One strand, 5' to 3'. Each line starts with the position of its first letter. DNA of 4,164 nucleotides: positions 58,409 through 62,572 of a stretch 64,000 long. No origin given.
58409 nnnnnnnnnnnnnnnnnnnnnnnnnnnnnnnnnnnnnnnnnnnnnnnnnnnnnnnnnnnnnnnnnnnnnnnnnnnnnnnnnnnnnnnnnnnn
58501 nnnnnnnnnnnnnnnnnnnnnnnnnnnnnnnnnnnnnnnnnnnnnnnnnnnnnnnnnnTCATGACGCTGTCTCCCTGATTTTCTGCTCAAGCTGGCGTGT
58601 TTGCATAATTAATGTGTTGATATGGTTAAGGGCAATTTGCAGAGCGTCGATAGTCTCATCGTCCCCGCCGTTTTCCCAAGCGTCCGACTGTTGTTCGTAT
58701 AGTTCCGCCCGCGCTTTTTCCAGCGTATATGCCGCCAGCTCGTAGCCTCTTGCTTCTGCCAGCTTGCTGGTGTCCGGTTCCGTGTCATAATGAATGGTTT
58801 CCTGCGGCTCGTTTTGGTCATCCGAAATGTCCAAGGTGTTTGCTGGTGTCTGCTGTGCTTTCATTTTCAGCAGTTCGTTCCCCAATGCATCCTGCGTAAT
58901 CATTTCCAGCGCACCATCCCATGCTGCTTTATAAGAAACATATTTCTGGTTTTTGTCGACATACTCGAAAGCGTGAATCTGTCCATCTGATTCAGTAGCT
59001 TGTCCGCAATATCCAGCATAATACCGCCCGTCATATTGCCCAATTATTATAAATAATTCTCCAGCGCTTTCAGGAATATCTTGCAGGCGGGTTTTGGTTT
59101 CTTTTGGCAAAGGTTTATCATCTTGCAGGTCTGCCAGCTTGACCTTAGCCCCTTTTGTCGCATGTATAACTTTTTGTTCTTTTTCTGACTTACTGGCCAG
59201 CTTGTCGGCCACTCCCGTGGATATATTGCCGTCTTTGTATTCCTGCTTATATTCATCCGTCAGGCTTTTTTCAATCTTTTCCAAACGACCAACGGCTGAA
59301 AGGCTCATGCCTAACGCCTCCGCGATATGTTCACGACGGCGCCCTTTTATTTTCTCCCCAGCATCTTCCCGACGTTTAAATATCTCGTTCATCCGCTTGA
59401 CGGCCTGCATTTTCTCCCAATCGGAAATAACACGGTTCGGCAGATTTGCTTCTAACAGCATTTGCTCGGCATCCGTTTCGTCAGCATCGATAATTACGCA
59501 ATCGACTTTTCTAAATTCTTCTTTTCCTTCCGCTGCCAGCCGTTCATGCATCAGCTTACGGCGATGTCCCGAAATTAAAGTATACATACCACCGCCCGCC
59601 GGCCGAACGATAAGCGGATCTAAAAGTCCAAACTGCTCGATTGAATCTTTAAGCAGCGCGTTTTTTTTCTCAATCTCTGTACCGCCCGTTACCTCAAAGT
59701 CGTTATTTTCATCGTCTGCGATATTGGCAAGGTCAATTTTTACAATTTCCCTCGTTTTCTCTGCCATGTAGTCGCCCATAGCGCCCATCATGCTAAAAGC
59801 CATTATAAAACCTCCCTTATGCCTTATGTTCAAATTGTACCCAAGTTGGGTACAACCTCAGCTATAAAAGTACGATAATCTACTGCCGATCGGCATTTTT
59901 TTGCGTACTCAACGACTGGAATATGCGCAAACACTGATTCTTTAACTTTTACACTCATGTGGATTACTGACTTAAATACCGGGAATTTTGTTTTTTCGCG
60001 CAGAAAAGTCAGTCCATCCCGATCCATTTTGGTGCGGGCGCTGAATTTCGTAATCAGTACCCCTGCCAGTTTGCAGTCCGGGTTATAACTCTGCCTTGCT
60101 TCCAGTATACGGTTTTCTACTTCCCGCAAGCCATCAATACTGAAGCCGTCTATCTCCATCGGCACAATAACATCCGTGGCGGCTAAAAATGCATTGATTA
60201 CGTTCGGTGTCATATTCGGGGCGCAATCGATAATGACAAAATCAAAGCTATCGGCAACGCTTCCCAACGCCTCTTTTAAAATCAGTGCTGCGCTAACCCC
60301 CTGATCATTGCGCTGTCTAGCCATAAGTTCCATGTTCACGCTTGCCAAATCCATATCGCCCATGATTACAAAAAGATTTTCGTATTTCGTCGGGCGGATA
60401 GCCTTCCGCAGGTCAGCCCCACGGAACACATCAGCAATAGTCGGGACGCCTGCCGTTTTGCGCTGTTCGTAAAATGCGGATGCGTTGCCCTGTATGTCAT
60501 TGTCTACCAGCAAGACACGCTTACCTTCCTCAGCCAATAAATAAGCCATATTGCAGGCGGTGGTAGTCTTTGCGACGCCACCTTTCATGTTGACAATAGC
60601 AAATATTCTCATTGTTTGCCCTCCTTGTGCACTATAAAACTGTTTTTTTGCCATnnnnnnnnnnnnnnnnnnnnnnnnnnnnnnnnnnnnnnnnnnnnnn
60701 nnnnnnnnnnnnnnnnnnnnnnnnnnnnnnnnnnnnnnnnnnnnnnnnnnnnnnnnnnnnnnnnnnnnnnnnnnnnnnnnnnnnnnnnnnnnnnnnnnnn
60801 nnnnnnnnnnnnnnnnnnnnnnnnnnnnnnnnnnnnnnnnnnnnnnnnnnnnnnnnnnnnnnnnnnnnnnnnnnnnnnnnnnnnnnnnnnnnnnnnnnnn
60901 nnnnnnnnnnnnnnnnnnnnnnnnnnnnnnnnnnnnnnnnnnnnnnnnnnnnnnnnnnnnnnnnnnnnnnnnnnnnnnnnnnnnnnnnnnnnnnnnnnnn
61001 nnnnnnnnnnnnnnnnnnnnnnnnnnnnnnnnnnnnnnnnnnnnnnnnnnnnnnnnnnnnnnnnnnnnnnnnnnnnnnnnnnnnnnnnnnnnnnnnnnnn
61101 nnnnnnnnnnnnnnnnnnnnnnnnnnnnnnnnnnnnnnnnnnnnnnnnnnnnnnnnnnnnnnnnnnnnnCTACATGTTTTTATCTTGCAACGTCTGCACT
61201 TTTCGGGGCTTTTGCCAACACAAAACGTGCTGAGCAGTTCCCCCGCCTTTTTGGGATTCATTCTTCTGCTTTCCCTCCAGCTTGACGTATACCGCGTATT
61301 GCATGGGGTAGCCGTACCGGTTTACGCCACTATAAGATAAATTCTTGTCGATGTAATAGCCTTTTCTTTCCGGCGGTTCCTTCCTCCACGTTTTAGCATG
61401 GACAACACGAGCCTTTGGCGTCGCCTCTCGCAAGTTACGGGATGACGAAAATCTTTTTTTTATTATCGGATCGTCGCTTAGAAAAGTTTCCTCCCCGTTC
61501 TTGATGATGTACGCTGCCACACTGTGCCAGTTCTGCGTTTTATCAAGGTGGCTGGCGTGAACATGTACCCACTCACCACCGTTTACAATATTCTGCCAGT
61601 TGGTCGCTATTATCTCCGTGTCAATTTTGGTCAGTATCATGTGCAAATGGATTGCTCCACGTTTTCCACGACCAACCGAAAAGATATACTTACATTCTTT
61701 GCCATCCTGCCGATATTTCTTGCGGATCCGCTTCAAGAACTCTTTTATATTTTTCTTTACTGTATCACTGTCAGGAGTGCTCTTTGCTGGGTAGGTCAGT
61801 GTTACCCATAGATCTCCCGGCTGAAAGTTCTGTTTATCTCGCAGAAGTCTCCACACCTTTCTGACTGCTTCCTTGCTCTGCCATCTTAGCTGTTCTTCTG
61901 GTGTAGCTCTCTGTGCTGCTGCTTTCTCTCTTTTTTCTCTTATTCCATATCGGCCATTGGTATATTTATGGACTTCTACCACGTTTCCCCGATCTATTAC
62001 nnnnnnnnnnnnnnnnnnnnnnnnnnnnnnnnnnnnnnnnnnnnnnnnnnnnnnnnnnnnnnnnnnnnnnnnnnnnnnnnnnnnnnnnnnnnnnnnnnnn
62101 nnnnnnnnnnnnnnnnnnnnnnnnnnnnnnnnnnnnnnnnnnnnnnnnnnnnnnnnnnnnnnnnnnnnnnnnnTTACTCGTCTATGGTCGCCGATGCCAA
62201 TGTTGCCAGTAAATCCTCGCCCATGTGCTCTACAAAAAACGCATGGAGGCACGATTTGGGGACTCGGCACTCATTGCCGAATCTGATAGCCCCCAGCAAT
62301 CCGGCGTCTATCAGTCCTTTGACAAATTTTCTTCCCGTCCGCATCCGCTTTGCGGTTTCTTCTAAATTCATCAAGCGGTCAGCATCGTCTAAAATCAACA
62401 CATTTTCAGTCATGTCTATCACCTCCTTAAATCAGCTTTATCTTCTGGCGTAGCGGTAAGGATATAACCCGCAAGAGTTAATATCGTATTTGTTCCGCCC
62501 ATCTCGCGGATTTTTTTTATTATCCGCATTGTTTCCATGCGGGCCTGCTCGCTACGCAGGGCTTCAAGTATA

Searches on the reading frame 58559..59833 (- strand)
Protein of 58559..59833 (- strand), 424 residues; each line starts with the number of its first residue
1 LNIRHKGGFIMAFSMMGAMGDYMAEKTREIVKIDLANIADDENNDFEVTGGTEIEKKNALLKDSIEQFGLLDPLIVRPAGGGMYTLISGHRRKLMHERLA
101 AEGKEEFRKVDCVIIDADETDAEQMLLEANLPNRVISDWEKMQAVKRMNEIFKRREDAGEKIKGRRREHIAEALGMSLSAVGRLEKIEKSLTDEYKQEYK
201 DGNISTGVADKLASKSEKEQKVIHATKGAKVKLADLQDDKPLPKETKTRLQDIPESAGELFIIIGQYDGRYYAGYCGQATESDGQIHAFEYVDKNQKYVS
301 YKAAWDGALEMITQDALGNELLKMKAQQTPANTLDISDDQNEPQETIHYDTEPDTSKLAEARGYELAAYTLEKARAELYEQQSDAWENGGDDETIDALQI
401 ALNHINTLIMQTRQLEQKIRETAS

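Call 13: search_protein_families(library=pfam, proteins=[window:58559-59833:-], max_evalue=0.01)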
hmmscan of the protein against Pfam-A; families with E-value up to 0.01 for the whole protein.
window:58559-59833:- (424 aa): 1 family
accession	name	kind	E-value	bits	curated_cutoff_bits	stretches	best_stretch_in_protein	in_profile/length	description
PF02195.25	ParB_N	-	4.7e-06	27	26.3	1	59-127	28-90/95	ParB N-terminal domain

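Call 46: find_homologous_proteins(query=window:58559-59803:-, max_evalue=1e-20)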
Query window:58559-59803:- (414 aa): 140 proteins with E <= 1e-20 among 5865 candidates; the best 120 are listed.
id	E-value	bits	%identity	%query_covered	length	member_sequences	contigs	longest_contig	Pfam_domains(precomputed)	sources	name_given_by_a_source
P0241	9.4e-252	853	95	100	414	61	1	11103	PF02195.27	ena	-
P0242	4.9e-205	699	94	83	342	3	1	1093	-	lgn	-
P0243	1.8e-167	575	66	99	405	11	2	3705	PF02195.27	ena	-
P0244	1.0e-149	517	63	96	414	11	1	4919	PF02195.27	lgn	-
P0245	5.1e-148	511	64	99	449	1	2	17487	PF02195.27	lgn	-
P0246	1.1e-144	500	62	97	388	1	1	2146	PF02195.27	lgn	-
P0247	1.5e-144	500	62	97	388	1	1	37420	PF02195.27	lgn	-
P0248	2.0e-144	499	61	97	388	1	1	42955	PF02195.27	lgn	-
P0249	4.3e-144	498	62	97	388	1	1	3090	PF02195.27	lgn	-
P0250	4.5e-144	498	61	97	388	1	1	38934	PF02195.27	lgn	-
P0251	4.8e-144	498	62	97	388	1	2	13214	PF02195.27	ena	-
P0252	5.6e-144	498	62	97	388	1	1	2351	PF02195.27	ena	-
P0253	7.1e-144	498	61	97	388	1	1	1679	PF02195.27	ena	-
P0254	8.5e-144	497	61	97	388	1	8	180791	PF02195.27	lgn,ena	-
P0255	1.1e-143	497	61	97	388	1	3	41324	PF02195.27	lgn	-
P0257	1.8e-143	496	61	97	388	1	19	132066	PF02195.27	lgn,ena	-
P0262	3.8e-143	495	72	76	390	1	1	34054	PF02195.27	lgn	-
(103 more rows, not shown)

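Call 47: find_encoding_contigs(protein=P0262, flank=10000, max_places=2)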
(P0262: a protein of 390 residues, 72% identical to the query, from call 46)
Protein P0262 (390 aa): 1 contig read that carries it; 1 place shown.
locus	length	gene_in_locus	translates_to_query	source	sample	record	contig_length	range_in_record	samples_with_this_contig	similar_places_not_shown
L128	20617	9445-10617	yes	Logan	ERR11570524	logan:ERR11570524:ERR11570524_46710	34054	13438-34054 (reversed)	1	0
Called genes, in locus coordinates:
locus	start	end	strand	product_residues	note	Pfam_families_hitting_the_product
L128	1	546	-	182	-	?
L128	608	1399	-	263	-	PF02675:AdoMet_dc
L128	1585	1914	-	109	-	-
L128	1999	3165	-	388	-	PF00239:Resolvase, PF07508:Recombinase, PF13408:Zn_ribbon_recom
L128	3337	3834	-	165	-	PF01381:HTH_3 (weak), PF22495:HTH_92 (faint)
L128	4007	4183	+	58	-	-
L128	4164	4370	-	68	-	-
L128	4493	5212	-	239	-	PF04434:SWIM (weak)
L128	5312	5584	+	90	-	-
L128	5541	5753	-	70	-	-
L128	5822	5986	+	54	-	-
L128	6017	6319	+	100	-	-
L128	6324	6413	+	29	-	-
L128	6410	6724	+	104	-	-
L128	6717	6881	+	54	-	-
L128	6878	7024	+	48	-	-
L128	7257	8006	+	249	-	PF23343:REP_ORF2-G2P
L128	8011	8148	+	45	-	-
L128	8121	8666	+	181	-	-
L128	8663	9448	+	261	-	PF00142:Fer4_NifH (faint), PF00448:SRP54 (faint), PF01656:CbiA, PF02374:ArsA_ATPase (weak), PF06564:CBP_BcsQ (weak), PF09140:MipZ (weak), PF10609:ParA, PF13614:AAA_31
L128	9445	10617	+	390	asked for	PF02195:ParB_N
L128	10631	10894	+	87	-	-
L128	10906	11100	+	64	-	-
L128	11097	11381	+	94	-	-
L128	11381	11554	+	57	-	-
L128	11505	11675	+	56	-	-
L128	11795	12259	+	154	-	-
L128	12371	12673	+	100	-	-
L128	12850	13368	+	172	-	PF07278:DUF1441 (weak)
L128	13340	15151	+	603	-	PF05876:GpA_ATPase, PF20454:GpA_nuclease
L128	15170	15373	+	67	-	-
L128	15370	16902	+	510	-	PF05136:Phage_portal_2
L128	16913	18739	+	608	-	PF04586:Peptidase_S78, PF10124:Mu-like_gpT (faint), PF25209:Phage_capsid_4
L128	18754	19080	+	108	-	PF09956:Phage_cement_2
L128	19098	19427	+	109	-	-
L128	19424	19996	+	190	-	PF06763:Minor_tail_Z (weak)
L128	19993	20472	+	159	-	-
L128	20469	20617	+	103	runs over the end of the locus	-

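Call 48: find_encoding_contigs(protein=P0257, flank=10000, max_places=3)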
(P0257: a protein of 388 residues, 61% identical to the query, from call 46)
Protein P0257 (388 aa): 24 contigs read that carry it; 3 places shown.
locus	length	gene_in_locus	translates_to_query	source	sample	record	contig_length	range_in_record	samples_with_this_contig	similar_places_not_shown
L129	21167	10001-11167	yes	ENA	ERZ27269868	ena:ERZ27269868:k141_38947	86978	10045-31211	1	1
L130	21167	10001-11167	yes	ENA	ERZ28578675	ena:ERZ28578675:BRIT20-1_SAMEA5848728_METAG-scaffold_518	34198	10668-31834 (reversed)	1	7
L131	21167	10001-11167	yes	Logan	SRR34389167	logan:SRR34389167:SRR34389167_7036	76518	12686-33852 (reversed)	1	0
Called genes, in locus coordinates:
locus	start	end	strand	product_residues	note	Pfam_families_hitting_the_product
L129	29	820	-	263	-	PF02675:AdoMet_dc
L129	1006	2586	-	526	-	PF00239:Resolvase, PF07508:Recombinase, PF13408:Zn_ribbon_recom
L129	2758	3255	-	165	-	PF01381:HTH_3 (weak), PF22495:HTH_92 (faint)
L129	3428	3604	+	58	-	-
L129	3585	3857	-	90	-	-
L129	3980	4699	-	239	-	PF04434:SWIM (weak)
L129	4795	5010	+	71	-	-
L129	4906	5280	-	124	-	-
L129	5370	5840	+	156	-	-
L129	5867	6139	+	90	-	-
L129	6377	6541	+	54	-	-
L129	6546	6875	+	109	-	-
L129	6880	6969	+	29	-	-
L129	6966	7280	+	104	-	-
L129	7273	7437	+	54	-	-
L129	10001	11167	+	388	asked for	PF02195:ParB_N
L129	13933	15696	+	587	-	PF05876:GpA_ATPase, PF20454:GpA_nuclease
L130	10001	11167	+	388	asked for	PF02195:ParB_N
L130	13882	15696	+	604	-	PF05876:GpA_ATPase, PF20454:GpA_nuclease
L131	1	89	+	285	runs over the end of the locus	PF02463:SMC_N (faint), PF13555:AAA_29 (faint), PF00005:ABC_tran, PF13401:AAA_22 (faint), PF13304:AAA_21 (weak)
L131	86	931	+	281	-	PF00950:ABC-3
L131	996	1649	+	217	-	PF00485:PRK, PF01121:CoaE (faint), PF13207:AAA_17 (faint), PF13238:AAA_18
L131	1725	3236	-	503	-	PF00239:Resolvase, PF07508:Recombinase, PF13408:Zn_ribbon_recom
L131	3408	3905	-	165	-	PF01381:HTH_3 (weak)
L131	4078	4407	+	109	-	-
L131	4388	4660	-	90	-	-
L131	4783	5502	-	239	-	PF04434:SWIM (weak)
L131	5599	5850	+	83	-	-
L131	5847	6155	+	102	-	-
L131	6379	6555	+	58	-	-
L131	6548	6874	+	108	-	-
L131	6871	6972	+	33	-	-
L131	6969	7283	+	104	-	-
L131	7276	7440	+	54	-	-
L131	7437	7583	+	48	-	-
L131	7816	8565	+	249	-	PF23343:REP_ORF2-G2P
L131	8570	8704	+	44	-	-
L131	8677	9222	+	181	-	-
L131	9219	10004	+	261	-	PF00142:Fer4_NifH (faint), PF00448:SRP54 (faint), PF01656:CbiA, PF02374:ArsA_ATPase, PF06564:CBP_BcsQ, PF09140:MipZ, PF10609:ParA, PF13614:AAA_31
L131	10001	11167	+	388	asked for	PF02195:ParB_N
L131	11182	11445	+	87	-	-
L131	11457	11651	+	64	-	-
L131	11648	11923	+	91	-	-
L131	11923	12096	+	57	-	-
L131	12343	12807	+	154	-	-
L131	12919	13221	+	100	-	-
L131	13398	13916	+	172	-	PF07278:DUF1441 (weak)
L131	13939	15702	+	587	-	PF05876:GpA_ATPase, PF20454:GpA_nuclease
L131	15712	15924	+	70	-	-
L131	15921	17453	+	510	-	PF05136:Phage_portal_2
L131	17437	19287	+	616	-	PF04586:Peptidase_S78, PF10124:Mu-like_gpT (faint), PF25209:Phage_capsid_4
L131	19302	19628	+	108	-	PF09956:Phage_cement_2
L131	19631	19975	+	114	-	-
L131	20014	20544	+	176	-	-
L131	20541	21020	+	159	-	-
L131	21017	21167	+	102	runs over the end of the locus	-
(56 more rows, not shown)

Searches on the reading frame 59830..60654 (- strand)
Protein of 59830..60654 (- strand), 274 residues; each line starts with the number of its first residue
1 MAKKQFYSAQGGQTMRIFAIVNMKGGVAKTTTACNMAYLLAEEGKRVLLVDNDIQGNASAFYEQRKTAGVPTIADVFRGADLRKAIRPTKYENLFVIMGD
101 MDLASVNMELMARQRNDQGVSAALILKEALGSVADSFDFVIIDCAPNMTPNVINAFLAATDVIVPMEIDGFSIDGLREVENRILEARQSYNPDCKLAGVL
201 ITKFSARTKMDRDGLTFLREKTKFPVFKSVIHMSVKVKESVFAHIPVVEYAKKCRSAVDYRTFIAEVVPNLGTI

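Call 13: search_protein_families(library=pfam, proteins=[window:59830-60654:-], max_evalue=0.01)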
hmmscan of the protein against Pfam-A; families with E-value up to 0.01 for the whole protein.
window:59830-60654:- (274 aa): 9 families
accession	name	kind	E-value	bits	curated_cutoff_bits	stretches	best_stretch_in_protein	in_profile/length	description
PF13614.12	AAA_31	-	3.7e-43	148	27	1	15-194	1-175/177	AAA domain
PF01656.29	CbiA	-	7e-23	81.4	25.4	1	19-247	2-125/125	CobQ/CobB/MinD/ParA nucleotide binding domain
PF00142.24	Fer4_NifH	-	8.7e-10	38.9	25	1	22-268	6-245/271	4Fe-4S iron sulfur cluster binding proteins, NifH/frxC family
PF02374.21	ArsA_ATPase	-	2.3e-09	37.3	24.3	1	20-146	5-134/305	Anion-transporting ATPase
PF10609.15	ParA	-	3e-09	37.1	27.1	1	16-147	4-122/246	NUBPL iron-transfer P-loop NTPase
PF06564.18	CBP_BcsQ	-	4.7e-08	33.3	21.3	1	15-262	1-228/234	Cellulose biosynthesis protein BcsQ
PF09140.17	MipZ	-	1.1e-07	31.8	20.7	1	19-64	4-49/262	ATPase MipZ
PF00448.28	SRP54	-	4.3e-06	26.9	22.7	0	26-68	11-51/196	SRP54-type protein, GTPase domain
PF07015.17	VirC1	-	0.0024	17.7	24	0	15-63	1-49/231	VirC1 protein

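Call 15: find_encoding_contigs(protein=window:59830-60654:-, flank=10000, max_places=10)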
Protein window:59830-60654:- (274 aa): no gene with exactly this product is on record in the collection.

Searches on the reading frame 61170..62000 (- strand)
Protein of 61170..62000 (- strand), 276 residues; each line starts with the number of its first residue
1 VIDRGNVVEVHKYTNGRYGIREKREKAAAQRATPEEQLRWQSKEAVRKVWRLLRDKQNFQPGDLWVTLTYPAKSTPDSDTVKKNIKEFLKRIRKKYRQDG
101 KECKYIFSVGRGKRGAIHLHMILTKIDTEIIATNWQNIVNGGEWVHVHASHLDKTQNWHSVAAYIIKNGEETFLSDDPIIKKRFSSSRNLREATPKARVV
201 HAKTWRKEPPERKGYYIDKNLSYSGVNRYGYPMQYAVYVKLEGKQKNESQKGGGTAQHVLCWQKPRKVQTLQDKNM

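Call 17: find_related_loci(query=window:61170-62000:-, collection=viral_contigs, flank=10000)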
Query window:61170-62000:- (276 aa) in viral_contigs; peptide patterns used: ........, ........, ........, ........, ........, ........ (x = any residue, [..] = any of these).
28 stretches matched a pattern; 15 encode a relative of the query (tblastn E <= 1e-3); 15 distinct loci.
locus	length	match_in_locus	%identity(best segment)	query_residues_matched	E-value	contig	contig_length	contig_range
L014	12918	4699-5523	68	1-276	8e-131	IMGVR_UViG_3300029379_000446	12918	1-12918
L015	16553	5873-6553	34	8-245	2e-35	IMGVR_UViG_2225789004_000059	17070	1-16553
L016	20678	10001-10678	34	5-242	3e-33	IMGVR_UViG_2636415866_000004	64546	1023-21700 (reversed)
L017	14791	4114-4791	34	5-242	8e-33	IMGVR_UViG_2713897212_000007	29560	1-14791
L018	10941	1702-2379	35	16-243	4e-30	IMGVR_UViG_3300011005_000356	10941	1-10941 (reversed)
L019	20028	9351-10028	35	16-243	4e-30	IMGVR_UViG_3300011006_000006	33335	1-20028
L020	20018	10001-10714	34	16-251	2e-27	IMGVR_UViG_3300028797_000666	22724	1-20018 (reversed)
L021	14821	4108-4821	32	1-248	3e-27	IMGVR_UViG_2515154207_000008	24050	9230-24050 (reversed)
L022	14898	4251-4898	31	5-231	3e-26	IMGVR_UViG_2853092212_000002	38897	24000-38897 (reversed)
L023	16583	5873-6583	31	1-248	2e-26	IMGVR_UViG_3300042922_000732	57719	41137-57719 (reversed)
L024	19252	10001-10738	32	5-248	9e-26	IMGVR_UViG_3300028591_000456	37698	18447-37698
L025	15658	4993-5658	31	1-231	2e-25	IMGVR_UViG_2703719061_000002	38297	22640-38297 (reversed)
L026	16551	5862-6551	31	7-242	6e-24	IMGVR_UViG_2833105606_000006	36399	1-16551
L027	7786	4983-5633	30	16-227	1e-22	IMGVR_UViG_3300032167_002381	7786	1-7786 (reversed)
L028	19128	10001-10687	36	8-246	1e-33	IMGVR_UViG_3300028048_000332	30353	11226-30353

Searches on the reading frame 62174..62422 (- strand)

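Call 13: search_protein_families(library=pfam, proteins=[window:62174-62422:-], max_evalue=0.01)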
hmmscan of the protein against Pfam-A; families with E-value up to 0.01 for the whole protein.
window:62174-62422:- (82 aa): 1 family
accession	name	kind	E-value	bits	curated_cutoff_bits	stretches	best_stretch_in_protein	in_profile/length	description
PF12728.13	HTH_17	-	1.5e-06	28.8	27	1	17-63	1-47/51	Helix-turn-helix domain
